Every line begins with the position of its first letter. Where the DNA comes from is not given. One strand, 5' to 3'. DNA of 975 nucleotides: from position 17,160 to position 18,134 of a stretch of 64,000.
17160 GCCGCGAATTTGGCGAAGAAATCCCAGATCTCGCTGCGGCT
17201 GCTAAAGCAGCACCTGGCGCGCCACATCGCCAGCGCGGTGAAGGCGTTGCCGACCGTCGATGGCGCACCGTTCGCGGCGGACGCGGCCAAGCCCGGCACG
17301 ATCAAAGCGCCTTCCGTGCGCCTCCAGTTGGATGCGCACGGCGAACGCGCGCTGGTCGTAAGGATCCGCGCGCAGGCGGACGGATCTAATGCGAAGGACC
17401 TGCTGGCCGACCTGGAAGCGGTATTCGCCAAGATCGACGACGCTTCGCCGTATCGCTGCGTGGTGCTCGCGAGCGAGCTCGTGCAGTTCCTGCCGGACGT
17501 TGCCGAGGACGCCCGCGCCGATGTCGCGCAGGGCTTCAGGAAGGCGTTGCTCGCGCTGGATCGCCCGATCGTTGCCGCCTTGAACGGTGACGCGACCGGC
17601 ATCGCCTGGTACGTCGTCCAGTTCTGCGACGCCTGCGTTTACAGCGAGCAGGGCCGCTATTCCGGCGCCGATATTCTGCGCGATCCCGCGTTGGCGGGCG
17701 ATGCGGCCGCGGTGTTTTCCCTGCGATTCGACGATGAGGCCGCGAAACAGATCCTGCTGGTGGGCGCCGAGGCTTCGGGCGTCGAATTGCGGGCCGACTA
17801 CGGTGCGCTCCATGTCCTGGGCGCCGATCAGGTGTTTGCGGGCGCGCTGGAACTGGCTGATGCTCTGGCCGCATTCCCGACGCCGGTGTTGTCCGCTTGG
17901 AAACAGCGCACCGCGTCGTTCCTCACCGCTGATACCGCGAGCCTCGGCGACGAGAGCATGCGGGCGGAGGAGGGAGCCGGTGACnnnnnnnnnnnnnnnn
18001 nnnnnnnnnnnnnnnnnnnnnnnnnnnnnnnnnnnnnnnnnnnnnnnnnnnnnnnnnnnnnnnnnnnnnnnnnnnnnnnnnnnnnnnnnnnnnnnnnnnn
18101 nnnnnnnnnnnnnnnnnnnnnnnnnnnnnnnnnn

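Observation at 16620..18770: Three consecutive crotonase-fold domains embedded in a PKS module (possible single-chain pseudo-trimer)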

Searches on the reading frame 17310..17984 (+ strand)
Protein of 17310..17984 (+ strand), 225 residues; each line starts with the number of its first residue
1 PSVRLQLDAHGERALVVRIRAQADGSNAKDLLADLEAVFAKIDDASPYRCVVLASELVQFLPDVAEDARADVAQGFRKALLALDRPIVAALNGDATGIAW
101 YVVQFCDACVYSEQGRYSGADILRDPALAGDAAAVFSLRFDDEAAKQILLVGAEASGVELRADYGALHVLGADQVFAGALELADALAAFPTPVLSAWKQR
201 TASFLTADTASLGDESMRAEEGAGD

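Call 9: search_protein_families(library=pfam, proteins=[window:17310-17984:+], max_evalue=1)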
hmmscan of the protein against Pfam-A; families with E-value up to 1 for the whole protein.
window:17310-17984:+ (225 aa): 1 family
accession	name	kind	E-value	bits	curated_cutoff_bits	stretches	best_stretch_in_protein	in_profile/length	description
PF00378.25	ECH_1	-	2.6e-05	24.1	27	1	30-198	23-202/251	Enoyl-CoA hydratase/isomerase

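Call 24: search_solved_structures(query=window:17310-17984:+, show_alignments=3, max_evalue=1)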
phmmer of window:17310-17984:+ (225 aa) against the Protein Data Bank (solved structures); distinct sequences matched with E-value up to 1: 58.
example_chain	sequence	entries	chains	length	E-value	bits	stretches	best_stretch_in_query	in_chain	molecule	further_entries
3qxz_A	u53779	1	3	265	5.1e-06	29.5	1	35-200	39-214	enoyl-CoA hydratase/isomerase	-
4kd6_A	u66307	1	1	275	0.00011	25.2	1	74-202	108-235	Enoyl-CoA hydratase/isomerase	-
7oeq_A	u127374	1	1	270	0.00012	25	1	84-188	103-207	Mevalonyl-coenzyme A hydratase sidH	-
6lvo_A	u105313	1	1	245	0.00018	24.5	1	68-198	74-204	Enoyl-CoA hydratase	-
2ej5_A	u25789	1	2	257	0.00026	23.9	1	76-198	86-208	Enoyl-CoA hydratase subunit II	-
7bor_A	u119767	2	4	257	0.00039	23.4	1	49-168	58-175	Probable enoyl-CoA hydratase/isomerase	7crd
4fzw_A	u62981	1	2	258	0.00043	23.2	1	77-201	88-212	2,3-dehydroadipyl-CoA hydratase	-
3r9s_A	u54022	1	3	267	0.0006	22.8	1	83-215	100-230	Carnitinyl-CoA dehydratase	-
3r9t_A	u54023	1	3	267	0.0006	22.8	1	83-215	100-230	EchA1_1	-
5ve2_A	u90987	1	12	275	0.00069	22.6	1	55-189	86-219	Enoyl-CoA hydratase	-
7mcm_A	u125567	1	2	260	0.00078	22.4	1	75-212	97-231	Enoyl-CoA hydratase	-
4q1j_A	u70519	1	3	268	0.00083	22.3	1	27-201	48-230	Polyketide biosynthesis enoyl-CoA isomerase PksI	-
4q1k_A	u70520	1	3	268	0.00099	22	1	27-200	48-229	polyketide biosynthesis enoyl-CoA isomerase PksI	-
4q1g_A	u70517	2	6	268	0.001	22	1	27-199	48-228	Polyketide biosynthesis enoyl-CoA isomerase PksI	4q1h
4nek_A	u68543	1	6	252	0.0011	21.8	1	59-196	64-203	Enoyl-CoA hydratase/carnithine racemase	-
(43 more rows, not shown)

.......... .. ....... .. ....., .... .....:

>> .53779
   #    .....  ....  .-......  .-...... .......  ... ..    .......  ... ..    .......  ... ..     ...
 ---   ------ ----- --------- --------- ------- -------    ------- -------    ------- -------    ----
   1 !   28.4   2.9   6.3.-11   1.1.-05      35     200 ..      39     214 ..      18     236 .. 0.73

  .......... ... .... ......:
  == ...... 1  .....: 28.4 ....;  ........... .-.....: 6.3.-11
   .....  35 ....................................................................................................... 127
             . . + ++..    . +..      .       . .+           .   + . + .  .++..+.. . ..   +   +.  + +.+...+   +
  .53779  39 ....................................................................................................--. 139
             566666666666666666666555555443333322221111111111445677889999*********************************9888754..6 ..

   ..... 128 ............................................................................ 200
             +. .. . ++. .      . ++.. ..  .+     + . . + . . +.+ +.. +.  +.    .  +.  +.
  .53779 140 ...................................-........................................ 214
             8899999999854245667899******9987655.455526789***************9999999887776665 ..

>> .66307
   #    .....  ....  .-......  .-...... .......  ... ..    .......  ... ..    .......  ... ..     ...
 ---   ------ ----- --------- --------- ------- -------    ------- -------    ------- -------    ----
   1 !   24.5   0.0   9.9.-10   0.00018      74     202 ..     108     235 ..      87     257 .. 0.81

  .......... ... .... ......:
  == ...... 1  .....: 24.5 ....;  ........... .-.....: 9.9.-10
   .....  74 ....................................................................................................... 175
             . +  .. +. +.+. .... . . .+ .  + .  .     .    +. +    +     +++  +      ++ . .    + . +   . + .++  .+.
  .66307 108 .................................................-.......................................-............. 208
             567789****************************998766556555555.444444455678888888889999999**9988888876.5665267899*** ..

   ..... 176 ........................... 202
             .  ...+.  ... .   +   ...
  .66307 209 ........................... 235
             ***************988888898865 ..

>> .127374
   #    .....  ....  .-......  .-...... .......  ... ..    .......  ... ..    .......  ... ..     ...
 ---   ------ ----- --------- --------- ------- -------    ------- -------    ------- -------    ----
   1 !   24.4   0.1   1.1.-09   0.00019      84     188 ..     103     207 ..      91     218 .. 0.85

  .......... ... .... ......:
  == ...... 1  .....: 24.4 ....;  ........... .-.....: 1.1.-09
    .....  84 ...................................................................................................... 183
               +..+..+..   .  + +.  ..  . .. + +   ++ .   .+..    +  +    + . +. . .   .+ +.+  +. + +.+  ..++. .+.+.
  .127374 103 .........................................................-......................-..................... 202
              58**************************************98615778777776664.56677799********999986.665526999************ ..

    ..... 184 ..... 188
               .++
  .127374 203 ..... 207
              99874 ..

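Call 81: find_homologous_proteins(query=A4, max_evalue=1e-8)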
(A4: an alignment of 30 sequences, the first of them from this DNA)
Query A4 (30 sequences) (212 aa, profile of the alignment): 5 proteins with E <= 1e-8 among 8000 candidates.
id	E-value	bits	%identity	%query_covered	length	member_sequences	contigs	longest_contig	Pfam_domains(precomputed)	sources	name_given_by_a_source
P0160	2.3e-12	65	32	67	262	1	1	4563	PF00378.26,PF16113.11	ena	-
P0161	9.1e-11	59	29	49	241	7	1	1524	PF00378.26,PF16113.11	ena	-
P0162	1.5e-10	59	32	64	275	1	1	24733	PF00378.26,PF16113.11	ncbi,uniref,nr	ncbi:enoyl-CoA hydratase/isomerase family protein [Pseudonocardia sp. KRD-182]|uniref:enoyl-CoA hydr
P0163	2.1e-10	58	29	59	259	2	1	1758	PF00378.26,PF16113.11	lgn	-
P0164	5.2e-10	57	27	83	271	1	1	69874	PF00378.26,PF16113.11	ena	-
